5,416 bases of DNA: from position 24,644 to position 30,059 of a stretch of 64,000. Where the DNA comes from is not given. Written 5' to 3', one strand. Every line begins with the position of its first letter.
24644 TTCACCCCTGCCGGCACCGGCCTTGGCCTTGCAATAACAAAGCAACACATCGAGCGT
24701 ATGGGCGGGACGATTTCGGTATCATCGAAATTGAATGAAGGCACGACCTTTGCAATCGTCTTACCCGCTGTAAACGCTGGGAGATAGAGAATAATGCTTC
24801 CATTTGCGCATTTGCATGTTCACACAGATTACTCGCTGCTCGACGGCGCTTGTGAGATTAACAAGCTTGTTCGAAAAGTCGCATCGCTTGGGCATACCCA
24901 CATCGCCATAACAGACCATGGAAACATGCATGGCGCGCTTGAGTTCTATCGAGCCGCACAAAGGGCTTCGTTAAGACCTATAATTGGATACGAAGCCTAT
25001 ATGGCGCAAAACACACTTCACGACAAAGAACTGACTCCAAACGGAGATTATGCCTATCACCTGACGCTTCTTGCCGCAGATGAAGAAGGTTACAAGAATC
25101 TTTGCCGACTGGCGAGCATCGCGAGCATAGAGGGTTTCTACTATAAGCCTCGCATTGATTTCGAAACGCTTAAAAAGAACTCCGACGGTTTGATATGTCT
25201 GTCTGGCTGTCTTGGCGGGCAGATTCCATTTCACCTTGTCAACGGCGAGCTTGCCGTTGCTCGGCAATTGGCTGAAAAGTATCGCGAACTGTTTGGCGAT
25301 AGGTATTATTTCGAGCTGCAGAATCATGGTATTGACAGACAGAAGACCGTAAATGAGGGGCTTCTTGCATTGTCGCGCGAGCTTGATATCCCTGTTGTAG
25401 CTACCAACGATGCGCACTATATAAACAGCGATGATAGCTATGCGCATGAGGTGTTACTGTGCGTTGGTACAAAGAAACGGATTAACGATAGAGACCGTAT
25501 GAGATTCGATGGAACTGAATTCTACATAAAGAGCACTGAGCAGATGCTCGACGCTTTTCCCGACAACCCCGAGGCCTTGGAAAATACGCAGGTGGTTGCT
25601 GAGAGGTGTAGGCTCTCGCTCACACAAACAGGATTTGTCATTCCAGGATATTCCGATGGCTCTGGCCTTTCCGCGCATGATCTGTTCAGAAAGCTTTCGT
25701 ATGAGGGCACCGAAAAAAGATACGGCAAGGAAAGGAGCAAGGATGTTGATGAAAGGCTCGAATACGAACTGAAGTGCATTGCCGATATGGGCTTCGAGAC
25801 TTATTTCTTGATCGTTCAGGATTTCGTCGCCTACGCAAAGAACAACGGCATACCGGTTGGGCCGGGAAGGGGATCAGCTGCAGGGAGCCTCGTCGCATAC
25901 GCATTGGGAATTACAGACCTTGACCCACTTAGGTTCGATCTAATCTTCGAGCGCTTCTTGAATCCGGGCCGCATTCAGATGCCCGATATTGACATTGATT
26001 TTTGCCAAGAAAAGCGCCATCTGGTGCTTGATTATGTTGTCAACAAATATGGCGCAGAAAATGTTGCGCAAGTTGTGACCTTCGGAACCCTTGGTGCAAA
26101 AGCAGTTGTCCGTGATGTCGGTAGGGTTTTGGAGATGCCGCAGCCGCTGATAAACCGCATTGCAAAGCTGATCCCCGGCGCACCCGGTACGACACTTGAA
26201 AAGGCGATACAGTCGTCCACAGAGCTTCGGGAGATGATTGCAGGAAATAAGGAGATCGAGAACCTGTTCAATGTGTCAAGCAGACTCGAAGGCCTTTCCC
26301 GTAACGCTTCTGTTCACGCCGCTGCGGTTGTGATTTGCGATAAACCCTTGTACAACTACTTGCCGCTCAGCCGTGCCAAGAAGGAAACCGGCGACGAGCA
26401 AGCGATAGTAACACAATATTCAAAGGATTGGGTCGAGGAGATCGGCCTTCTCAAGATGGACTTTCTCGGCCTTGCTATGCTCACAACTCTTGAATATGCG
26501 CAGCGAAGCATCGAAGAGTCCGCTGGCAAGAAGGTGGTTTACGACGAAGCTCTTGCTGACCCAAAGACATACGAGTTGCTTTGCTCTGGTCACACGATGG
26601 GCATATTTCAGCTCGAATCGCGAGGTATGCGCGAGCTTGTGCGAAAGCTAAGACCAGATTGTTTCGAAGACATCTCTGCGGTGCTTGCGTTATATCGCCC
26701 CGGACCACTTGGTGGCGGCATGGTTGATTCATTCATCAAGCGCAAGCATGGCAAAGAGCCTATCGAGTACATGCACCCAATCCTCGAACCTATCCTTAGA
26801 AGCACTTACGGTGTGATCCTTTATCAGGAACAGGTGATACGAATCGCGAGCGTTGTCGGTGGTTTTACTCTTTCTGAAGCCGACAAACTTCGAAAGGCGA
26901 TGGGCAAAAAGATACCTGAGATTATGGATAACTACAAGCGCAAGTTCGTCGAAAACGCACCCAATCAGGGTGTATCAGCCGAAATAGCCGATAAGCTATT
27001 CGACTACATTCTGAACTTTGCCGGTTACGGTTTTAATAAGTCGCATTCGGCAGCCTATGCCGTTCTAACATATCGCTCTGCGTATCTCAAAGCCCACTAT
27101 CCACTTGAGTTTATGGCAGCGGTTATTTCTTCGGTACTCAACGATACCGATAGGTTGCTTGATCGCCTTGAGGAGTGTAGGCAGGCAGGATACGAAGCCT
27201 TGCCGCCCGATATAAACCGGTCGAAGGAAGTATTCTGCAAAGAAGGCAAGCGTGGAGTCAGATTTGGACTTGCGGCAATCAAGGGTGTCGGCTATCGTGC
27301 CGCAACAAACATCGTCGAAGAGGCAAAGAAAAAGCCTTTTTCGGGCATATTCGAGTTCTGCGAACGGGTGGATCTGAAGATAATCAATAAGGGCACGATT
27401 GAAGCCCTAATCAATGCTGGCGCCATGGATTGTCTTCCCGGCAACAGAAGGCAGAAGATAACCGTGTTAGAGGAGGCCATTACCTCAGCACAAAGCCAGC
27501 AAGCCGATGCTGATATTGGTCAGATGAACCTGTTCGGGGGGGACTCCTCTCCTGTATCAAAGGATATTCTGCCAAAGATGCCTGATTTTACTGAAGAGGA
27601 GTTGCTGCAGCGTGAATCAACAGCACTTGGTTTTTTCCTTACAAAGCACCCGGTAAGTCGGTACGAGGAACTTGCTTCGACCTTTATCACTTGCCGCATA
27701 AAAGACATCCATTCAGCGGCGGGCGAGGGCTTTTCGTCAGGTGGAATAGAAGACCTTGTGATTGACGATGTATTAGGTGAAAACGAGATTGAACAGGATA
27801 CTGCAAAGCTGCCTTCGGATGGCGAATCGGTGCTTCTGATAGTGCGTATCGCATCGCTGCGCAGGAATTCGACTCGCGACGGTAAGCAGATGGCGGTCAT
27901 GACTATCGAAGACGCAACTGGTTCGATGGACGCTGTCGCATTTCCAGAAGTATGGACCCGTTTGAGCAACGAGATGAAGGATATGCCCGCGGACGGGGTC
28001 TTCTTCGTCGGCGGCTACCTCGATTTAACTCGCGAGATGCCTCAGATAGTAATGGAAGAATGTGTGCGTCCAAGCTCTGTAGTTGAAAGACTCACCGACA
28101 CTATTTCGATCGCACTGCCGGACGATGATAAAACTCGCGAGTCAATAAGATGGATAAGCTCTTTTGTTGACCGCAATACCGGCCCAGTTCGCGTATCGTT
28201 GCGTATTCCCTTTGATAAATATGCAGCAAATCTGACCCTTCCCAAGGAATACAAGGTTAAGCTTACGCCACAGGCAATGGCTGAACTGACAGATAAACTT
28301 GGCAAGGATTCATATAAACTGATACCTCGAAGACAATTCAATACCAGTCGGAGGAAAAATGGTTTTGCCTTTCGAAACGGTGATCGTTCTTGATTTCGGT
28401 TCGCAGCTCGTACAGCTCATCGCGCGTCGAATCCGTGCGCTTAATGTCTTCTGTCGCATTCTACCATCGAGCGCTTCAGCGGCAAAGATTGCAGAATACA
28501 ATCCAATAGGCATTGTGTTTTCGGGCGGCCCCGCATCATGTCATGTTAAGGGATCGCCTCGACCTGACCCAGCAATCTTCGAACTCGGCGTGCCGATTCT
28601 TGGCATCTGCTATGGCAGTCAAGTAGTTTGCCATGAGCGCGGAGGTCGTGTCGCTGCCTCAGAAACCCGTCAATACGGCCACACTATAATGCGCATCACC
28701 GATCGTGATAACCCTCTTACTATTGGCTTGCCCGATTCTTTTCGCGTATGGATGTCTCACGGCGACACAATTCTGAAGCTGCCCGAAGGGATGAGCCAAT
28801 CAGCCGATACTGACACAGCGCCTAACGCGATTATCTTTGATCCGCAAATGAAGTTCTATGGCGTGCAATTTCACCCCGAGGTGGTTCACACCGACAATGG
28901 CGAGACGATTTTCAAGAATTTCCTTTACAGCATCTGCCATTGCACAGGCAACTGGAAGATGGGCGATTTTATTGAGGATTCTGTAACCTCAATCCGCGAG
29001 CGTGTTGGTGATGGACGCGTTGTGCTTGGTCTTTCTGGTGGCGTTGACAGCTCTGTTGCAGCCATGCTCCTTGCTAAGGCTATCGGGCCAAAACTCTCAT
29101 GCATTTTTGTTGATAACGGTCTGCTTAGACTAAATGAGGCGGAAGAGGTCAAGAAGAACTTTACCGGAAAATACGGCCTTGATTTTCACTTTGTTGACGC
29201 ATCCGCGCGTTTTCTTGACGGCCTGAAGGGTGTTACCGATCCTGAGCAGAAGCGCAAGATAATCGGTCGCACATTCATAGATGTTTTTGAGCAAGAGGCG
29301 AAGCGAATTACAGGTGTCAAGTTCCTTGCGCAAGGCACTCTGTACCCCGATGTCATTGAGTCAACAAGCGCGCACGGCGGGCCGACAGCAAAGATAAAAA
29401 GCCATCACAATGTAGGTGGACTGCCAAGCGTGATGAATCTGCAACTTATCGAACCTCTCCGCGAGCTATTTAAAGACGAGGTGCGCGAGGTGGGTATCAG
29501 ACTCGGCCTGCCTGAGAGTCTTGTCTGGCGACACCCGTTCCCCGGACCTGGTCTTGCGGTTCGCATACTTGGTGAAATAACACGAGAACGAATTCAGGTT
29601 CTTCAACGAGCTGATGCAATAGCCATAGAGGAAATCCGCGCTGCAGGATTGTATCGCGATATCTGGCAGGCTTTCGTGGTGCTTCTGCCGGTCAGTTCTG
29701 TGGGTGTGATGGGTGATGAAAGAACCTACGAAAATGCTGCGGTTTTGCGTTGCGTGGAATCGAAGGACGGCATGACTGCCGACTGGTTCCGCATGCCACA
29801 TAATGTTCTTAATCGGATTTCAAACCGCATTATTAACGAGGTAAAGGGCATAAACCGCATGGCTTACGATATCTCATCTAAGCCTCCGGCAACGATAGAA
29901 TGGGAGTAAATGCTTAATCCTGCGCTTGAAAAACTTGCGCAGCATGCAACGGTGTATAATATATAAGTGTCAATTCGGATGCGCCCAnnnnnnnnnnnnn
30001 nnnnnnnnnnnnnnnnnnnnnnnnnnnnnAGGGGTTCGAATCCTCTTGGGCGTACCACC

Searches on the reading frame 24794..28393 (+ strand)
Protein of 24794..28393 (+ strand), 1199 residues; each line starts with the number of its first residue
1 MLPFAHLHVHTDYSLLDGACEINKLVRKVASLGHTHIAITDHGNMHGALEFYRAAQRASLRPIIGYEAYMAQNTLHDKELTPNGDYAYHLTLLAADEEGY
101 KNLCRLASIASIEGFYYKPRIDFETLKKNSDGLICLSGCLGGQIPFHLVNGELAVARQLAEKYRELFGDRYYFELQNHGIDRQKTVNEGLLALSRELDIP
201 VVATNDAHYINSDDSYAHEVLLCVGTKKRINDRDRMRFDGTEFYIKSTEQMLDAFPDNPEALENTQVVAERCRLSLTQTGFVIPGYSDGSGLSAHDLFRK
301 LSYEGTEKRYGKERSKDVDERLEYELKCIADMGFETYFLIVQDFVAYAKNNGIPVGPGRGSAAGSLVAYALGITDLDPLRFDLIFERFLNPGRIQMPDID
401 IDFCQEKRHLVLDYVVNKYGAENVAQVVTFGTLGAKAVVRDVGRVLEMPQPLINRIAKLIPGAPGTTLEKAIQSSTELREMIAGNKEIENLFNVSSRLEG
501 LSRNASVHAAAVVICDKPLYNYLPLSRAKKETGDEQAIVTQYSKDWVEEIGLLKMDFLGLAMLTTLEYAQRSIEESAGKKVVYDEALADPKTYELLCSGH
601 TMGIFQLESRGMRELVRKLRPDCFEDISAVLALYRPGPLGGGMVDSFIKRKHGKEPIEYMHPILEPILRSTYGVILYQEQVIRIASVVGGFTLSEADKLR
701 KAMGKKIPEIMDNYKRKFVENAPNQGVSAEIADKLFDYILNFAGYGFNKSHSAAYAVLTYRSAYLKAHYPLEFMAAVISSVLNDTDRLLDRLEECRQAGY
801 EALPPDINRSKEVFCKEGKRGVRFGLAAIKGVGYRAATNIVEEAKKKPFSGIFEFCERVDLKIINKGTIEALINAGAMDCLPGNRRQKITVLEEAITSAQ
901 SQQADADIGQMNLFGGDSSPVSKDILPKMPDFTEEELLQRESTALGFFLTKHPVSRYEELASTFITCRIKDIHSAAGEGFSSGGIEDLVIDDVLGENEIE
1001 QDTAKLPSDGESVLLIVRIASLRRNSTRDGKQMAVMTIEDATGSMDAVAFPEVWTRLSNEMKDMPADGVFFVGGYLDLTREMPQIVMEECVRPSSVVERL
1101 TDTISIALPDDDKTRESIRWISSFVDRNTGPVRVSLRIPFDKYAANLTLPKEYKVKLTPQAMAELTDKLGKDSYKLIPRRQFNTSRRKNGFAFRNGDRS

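Call 73: search_protein_families(library=ncbifam, proteins=[window:24794-28393:+], max_evalue=0.00001)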
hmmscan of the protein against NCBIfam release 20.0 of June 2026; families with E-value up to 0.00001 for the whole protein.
window:24794-28393:+ (1199 aa): 13 families
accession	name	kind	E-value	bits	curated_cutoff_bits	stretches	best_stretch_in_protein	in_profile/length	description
NF004226.0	PRK05673.1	equivalog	0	1338.2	1002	1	3-1173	5-1142/1146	DNA polymerase III subunit alpha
NF005298.0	PRK06826.1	equivalog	0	1307.7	1260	1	4-1175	5-1149/1151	DNA polymerase III subunit alpha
TIGR00594.1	polc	superfamily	0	1257.9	434.35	1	4-1050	1-1022/1022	DNA polymerase III subunit alpha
NF005617.0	PRK07374.1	equivalog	2.9e-301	1002.5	1653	2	4-970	3-992/1170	DNA polymerase III subunit alpha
NF005377.0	PRK06920.1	equivalog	4.2e-289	962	1806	2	3-964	2-930/1108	DNA polymerase III subunit alpha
NF007079.0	PRK09532.1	equivalog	3.3e-217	723.7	1525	1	4-749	3-778/876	DNA polymerase III subunit alpha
NF004225.0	PRK05672.1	subfamily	5.6e-198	660.3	939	1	2-1099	4-1038/1047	error-prone DNA polymerase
NF005516.0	PRK07135.1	equivalog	3.5e-196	654.3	1084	2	258-960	192-888/974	DNA polymerase III DnaE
NF005582.0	PRK07279.1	equivalog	6.1e-188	627.1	1279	2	196-963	145-873/1033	DNA polymerase III subunit alpha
NF004550.0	PRK05898.1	equivalog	1.1e-187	626.3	1182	2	201-899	137-827/971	DNA polymerase III subunit alpha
NF001688.0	PRK00448.1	equivalog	1.4e-65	221.7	873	2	87-380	614-914/1445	PolC-type DNA polymerase III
NF005616.0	PRK07373.1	equivalog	1.5e-63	214.9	646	2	743-973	34-275/449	DNA polymerase III subunit alpha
TIGR01405.1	polC_Gram_pos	equivalog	3.7e-58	197.1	1043.45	2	86-379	379-678/1211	DNA polymerase III subunit alpha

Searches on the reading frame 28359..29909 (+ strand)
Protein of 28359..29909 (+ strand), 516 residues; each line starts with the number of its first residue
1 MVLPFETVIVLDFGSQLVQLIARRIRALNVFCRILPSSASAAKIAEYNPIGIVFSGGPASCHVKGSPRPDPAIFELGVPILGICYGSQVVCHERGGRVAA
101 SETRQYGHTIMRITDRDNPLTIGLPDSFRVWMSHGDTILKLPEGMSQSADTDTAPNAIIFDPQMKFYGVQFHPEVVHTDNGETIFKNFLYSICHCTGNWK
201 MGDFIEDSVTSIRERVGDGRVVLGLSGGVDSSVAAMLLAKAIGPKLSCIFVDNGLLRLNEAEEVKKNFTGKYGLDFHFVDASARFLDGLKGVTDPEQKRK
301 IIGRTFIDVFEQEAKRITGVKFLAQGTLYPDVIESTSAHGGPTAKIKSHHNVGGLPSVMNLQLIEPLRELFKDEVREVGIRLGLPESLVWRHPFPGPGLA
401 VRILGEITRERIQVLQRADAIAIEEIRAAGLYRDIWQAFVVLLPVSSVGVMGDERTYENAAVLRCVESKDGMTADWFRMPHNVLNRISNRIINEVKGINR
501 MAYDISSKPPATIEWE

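Call 73: search_protein_families(library=ncbifam, proteins=[window:28359-29909:+], max_evalue=0.00001)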
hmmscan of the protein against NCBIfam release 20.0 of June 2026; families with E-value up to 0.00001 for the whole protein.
window:28359-29909:+ (516 aa): 28 families (the best 25 are shown)
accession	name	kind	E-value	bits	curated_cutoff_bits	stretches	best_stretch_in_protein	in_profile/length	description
NF000848.1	PRK00074.1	equivalog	1.4e-236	786.1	400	1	8-516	1-512/512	glutamine-hydrolyzing GMP synthase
TIGR00884.1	guaA_Cterm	equivalog_domain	4e-149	496.1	338.75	1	203-516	1-310/310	glutamine-hydrolyzing GMP synthase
TIGR00888.1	guaA_Nterm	equivalog_domain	3.5e-65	218.9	172.15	1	8-195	1-187/188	glutamine-hydrolyzing GMP synthase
NF001975.0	PRK00758.1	equivalog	3.8e-44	150.5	198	1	8-193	4-182/185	GMP synthase subunit A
NF011201.0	PRK14607.1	equivalog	7e-17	61.3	670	1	36-190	32-187/534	bifunctional anthranilate synthase component II/anthranilate phosphoribosyltransferase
NF006562.0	PRK09065.1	equivalog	8.6e-17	61.5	205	1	75-177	88-192/242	glutamine amidotransferase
NF005743.0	PRK07567.1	equivalog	8.8e-15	54.6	264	1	75-175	91-192/245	glutamine amidotransferase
NF005799.0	PRK07649.1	equivalog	8.3e-13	48.3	327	1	41-190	36-186/195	aminodeoxychorismate/anthranilate synthase component II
NF005849.0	PRK07765.1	equivalog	8.7e-13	48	308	1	48-208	46-207/219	aminodeoxychorismate/anthranilate synthase component II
TIGR00566.1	trpG_papA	subfamily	1.2e-12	48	121.05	1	44-189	39-190/192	glutamine amidotransferase of anthranilate synthase or aminodeoxychorismate synthase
NF010081.0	PRK13566.1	equivalog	4.9e-12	44.9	645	1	7-189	530-717/729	anthranilate synthase component I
NF005367.0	PRK06895.1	equivalog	5.7e-12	45.9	265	1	79-190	74-187/190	anthranilate synthase component II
NF041322.1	Anth_synII_Halo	equivalog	7.3e-12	45.3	320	1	16-190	11-188/190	anthranilate synthase component II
NF005458.0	PRK07053.1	equivalog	7.8e-12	45.1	250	1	77-177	83-182/234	glutamine amidotransferase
NF010587.0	PRK13980.1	equivalog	1.3e-11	44.2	255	1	203-245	20-58/267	NAD+ synthase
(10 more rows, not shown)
